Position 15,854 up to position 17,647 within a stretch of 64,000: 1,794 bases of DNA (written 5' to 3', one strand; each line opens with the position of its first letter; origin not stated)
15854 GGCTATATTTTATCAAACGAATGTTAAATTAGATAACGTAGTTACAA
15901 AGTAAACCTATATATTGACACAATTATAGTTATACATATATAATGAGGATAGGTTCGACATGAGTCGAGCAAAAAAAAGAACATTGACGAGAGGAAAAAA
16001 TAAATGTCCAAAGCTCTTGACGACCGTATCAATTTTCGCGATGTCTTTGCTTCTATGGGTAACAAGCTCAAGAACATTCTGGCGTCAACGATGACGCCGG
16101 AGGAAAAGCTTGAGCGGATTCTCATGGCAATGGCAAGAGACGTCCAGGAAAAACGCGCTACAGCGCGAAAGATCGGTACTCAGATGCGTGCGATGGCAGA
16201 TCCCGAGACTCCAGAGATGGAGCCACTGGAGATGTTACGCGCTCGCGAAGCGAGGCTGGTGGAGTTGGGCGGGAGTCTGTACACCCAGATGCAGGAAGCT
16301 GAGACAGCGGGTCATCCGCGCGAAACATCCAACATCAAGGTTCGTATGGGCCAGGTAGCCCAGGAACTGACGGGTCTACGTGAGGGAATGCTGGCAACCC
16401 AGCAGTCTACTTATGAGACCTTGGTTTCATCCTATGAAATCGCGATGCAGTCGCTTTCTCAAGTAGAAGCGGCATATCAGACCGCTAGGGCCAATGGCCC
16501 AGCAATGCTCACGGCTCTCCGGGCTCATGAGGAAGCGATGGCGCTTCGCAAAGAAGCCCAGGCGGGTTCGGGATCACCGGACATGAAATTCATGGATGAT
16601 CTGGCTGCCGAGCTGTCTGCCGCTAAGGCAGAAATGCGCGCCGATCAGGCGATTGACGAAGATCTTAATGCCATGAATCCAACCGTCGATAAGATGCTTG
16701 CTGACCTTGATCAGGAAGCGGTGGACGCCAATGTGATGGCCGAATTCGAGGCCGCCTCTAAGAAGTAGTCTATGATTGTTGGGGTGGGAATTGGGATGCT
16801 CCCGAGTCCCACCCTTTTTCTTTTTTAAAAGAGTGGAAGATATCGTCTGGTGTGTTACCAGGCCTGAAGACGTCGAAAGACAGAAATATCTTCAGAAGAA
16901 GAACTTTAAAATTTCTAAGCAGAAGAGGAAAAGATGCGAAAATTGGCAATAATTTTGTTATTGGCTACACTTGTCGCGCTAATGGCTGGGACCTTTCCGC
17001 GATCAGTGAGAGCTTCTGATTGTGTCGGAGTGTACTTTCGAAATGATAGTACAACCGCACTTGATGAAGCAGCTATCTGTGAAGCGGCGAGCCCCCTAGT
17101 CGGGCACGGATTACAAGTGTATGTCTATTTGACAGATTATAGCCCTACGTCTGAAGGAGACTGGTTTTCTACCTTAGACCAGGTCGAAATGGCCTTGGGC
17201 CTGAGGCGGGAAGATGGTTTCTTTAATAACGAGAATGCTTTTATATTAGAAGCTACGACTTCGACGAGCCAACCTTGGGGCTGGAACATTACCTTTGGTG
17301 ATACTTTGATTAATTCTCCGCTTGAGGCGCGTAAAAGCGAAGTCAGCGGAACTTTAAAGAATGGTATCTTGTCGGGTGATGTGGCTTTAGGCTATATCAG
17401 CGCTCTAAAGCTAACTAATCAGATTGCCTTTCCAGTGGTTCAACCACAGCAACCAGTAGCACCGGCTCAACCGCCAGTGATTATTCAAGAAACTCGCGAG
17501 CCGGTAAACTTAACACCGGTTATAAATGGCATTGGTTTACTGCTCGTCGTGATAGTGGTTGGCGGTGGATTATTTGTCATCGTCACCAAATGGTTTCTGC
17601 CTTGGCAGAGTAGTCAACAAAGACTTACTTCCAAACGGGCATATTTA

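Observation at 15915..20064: Self-contained PspA/IM30 + giant TPM-coiled-coil membrane protein module inserted between glyS and recO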

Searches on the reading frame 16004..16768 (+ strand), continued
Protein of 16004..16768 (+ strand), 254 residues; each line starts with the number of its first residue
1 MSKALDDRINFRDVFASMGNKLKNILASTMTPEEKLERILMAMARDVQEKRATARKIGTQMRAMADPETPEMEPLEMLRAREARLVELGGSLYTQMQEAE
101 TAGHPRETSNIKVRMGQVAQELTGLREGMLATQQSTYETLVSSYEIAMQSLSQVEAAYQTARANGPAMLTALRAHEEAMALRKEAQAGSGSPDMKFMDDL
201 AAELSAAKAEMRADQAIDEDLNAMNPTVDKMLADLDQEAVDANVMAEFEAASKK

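Call 81: search_protein_families(library=pfam, proteins=[L012:7205-7936:+, L012:9134-9757:+], max_evalue=0.1)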
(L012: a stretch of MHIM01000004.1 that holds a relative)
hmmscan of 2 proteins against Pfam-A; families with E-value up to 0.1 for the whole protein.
L012:7205-7936:+ (243 aa): 0 families

L012:9134-9757:+ (207 aa): 1 family
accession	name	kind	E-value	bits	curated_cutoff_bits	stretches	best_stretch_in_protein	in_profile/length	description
PF09335.16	VTT_dom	-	4.6e-24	85.7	33.9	1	45-163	2-121/123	VTT domain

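Call 85: list_cluster_members(proteins=[window:16004-16768:+, window:16934-20017:+, P0007, window:14483-15853:-])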
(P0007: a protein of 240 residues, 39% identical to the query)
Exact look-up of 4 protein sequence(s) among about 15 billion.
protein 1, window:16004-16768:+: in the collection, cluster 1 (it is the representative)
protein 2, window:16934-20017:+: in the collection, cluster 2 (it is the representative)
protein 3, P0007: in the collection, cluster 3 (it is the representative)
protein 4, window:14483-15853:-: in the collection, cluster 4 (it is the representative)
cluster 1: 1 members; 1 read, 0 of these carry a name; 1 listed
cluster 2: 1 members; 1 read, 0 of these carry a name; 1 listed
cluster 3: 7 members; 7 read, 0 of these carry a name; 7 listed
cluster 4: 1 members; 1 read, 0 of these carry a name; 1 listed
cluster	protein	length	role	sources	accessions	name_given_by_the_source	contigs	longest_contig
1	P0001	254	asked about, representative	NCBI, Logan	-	-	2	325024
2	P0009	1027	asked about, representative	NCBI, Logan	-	-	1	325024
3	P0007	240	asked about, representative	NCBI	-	-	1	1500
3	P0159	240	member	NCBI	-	-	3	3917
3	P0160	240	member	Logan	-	-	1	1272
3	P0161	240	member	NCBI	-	-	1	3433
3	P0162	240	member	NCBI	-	-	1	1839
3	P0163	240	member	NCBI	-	-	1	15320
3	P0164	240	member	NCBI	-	-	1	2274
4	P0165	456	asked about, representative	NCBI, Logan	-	-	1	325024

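Call 86: find_encoding_contigs(protein=P0163, flank=8000, max_places=2)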
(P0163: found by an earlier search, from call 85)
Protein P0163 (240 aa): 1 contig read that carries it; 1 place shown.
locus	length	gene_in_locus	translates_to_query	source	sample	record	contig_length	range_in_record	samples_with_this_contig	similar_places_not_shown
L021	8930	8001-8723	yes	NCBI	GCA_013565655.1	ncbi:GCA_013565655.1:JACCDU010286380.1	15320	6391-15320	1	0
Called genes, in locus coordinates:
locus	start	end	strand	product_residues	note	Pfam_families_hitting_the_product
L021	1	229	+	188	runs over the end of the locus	PF10936:DUF2617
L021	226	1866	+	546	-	-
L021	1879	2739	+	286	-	PF03994:DUF350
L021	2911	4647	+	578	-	PF01564:Spermine_synth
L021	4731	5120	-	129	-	PF07885:Ion_trans_2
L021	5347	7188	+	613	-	-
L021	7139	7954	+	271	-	-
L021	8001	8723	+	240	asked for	-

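Call 89: search_protein_families(library=pfam, alignment_id=A7, max_evalue=10)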
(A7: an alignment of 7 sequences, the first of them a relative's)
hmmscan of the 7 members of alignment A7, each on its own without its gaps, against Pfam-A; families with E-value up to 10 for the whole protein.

A. member 1, L012:7205-7936:+ (243 aa): 0 families

B. families by the number of members that match (of 7 scanned): 1 family
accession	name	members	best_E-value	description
PF22758.2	Phage_cement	2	0.05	Structural cement protein (E217 gp24/Pam3 gp6)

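Call 98: search_protein_families(library=padloc, proteins=[window:16004-16768:+, L012:5340-7172:+, L012:7205-7936:+], max_evalue=0.1)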
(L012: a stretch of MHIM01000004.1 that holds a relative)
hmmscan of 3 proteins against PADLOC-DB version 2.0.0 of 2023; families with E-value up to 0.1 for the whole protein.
window:16004-16768:+ (254 aa): 0 families

L012:5340-7172:+ (610 aa): 0 families

L012:7205-7936:+ (243 aa): 0 families

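Call 99: search_protein_families(library=phrogs, proteins=[window:16004-16768:+, L012:5340-7172:+, L012:7205-7936:+], max_evalue=0.1)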
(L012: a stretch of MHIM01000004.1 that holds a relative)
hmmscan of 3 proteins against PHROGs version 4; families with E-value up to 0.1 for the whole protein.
window:16004-16768:+ (254 aa): 0 families

L012:5340-7172:+ (610 aa): 1 family
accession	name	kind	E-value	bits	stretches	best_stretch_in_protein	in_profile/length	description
phrog_13038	-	unknown function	0.05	14.3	0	181-201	15-35/63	-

L012:7205-7936:+ (243 aa): 0 families

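Call 103: search_protein_families(library=pfam, proteins=[L021:226-1866:+, L021:5347-7188:+], max_evalue=0.01)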
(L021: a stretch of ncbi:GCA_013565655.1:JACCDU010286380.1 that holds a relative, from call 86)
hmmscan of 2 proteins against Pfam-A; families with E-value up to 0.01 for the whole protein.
L021:226-1866:+ (546 aa): 0 families

L021:5347-7188:+ (613 aa): 0 families

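Call 111: find_related_loci(query=A1, collection=viral_contigs, flank=8000)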
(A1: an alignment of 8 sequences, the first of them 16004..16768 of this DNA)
Query A1 (254 aa) in viral_contigs; peptide patterns used: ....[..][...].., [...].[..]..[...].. (x = any residue, [..] = any of these).
111 stretches matched a pattern, but none encodes a relative of the query by tblastn (E <= 1e-3).

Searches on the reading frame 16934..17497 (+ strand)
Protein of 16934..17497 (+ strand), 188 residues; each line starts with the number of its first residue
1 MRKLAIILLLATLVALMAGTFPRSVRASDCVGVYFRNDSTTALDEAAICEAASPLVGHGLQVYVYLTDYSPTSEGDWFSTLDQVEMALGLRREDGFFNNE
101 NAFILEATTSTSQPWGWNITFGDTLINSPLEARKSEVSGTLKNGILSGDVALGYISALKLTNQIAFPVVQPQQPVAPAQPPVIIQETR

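Call 61: search_solved_structures(query=A4, max_evalue=10, show_alignments=3)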
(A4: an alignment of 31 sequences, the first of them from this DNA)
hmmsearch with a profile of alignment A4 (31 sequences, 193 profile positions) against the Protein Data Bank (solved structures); distinct sequences matched with E-value up to 10: 7.
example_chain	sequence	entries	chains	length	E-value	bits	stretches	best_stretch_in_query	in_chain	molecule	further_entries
3fbl_A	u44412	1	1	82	0.2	14.3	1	112-150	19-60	Putative uncharacterized protein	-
9i83_3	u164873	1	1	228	0.3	13.7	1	113-189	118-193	Tll0404 protein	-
2x7p_A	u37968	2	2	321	0.3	13.7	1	79-144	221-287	POSSIBLE THIAMINE BIOSYNTHESIS ENZYME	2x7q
5w7g_B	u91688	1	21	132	0.53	12.9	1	112-149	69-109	ORF132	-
9az3_G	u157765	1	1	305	1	12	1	47-79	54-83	Laminin subunit gamma-1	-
8dmk_G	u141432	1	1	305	1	12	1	47-79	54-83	Laminin subunit gamma-1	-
8c7i_A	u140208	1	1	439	1.1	11.9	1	113-189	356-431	Green fluorescent protein,Tll0404 protein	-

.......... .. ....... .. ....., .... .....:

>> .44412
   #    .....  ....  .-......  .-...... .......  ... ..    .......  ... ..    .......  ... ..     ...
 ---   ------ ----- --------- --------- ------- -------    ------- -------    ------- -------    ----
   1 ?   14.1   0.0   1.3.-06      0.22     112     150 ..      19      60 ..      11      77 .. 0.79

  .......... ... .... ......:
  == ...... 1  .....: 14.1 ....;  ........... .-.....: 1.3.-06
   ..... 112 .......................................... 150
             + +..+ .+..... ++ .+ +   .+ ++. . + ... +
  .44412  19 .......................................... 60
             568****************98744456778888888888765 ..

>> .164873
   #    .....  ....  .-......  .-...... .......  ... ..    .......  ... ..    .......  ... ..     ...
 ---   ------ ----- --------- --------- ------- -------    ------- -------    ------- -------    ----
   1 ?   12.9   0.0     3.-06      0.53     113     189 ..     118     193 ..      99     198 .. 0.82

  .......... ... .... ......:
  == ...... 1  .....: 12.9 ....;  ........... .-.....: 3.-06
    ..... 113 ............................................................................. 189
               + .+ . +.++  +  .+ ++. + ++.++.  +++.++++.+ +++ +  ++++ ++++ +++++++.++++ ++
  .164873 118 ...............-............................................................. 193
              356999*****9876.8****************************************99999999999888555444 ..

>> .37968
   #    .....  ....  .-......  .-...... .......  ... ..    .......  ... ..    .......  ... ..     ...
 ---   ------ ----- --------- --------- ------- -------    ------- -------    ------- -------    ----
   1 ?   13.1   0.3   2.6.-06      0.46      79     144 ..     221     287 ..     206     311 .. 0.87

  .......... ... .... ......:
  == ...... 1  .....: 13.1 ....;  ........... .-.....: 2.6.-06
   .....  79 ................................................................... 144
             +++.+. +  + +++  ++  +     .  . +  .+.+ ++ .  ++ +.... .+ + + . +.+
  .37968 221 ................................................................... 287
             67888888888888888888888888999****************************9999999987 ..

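Call 68: predict_structure(alignment_id=A4)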
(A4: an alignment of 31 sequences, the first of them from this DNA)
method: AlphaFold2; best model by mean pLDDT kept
length: 188 residues; sequences in the alignment: 31
mean_pLDDT: 93.6   pTM: 0.78
mean pLDDT of the five models: 93.6, 93.3, 92.6, 92.6, 92.6
residues with pLDDT >= 90: 166; 70-90: 15; 50-70: 7; < 50: 0
segments of 3 or more residues with pLDDT < 50: none
pLDDT, mean of each block of 10 residues (from residue 1): 92 89 66 97 97 98 98 96 94 90 98 95 96 98 98 98 97 93 91
secondary structure, 60 per line:
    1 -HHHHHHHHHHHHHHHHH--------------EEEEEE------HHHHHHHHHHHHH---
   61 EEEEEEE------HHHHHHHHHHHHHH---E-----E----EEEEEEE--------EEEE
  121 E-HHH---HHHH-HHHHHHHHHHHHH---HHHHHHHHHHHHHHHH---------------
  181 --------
elements in order: H2-18 E33-38 H45-57 E61-67 H74-87 E102-108 E117-121 H129-132 H134-146 H150-165

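Call 71: fold_search(model_id=the predicted structure, library=pdb)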
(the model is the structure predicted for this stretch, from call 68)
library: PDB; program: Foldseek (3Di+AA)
matches with E <= 10: 435; with E <= 0.001: 2
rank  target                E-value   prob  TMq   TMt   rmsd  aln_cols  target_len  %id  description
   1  8ovc_V                3.1e-04  1.00  0.47  0.59   3.4       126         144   13  Respiratory supercomplex (III2-IV2) from Mycobacterium smegmatis (released 2024-07-17)
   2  6hwh_O                9.9e-04  1.00  0.47  0.60   2.9       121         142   13  Structure of a functional obligate respiratory supercomplex from Mycobacterium smegmatis (released 2018-11-07)
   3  2kpt_MODEL_1_A        1.1e-03  1.00  0.46  0.57   3.9       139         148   13  Solution NMR structure of the N-terminal domain of cg2496 protein from Corynebacterium glutamicum. Northeast S (released 2009-12-15)
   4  8hcr_J                1.9e-03  1.00  0.47  0.59   3.8       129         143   14  Cryo-EM structure of the Mycobacterium tuberculosis cytochrome bcc:aa3 supercomplex and a novel inhibitor targeting su (released 2023-05-03)
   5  8ovc_a                2.4e-03  1.00  0.47  0.60   3.5       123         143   15  Respiratory supercomplex (III2-IV2) from Mycobacterium smegmatis (released 2024-07-17)
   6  6adq_J                3.1e-03  1.00  0.42  0.53   3.6       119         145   13  Respiratory Complex CIII2CIV2SOD2 from Mycobacterium smegmatis (released 2018-11-14)
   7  2lt2_MODEL_1_A        9.9e-03  1.00  0.48  0.59   3.9       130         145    8  NMR structure of BA42 protein from the psychrophilic bacteria Bizionia argentinensis sp. nov. (released 2013-05-22)
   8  4oa3                  9.9e-03  0.99  0.38  0.48   5.3       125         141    8  Crystal structure of the BA42 protein from BIZIONIA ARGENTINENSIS (released 2014-08-20)
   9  5anp_A                1.9e-02  0.99  0.46  0.58   5.0       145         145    9  CRYSTAL STRUCTURE OF THE BA41 PROTEIN FROM BIZIONIA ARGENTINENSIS (released 2016-11-16)
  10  5anp_B                2.4e-02  1.00  0.51  0.66   3.6       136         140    9  CRYSTAL STRUCTURE OF THE BA41 PROTEIN FROM BIZIONIA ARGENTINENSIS (released 2016-11-16)
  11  7tbr                  2.6e-02  0.99  0.51  0.64   5.0       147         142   12  Crystal structure of the TPM domain from the Rhodothermus marinus protein Rhom172_1776 (released 2023-01-25)
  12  9h70                  2.9e-02  0.99  0.42  0.50   3.8       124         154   13  Crystal structure of LMTP1 (released 2025-11-05)
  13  8h9j_G                8.7e-02  0.15  0.23  0.23  12.1       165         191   12  Human ATP synthase state2 subregion 3 (released 2023-05-31)
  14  1v0w                  9.3e-02  0.44  0.24  0.11   7.8       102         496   15  Phospholipase D from Streptomyces sp. strain PMF soaked with the substrate dibutyrylphosphatidylcholine. (released 2004-06-03)
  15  8j6h_A                2.6e-01  0.10  0.19  0.11  11.2       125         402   17  Structure and allosteric regulation of the inosine 5'-monophosphate-specific phosphatase ISN1 from Saccharomyces cerev (released 2024-03-06)
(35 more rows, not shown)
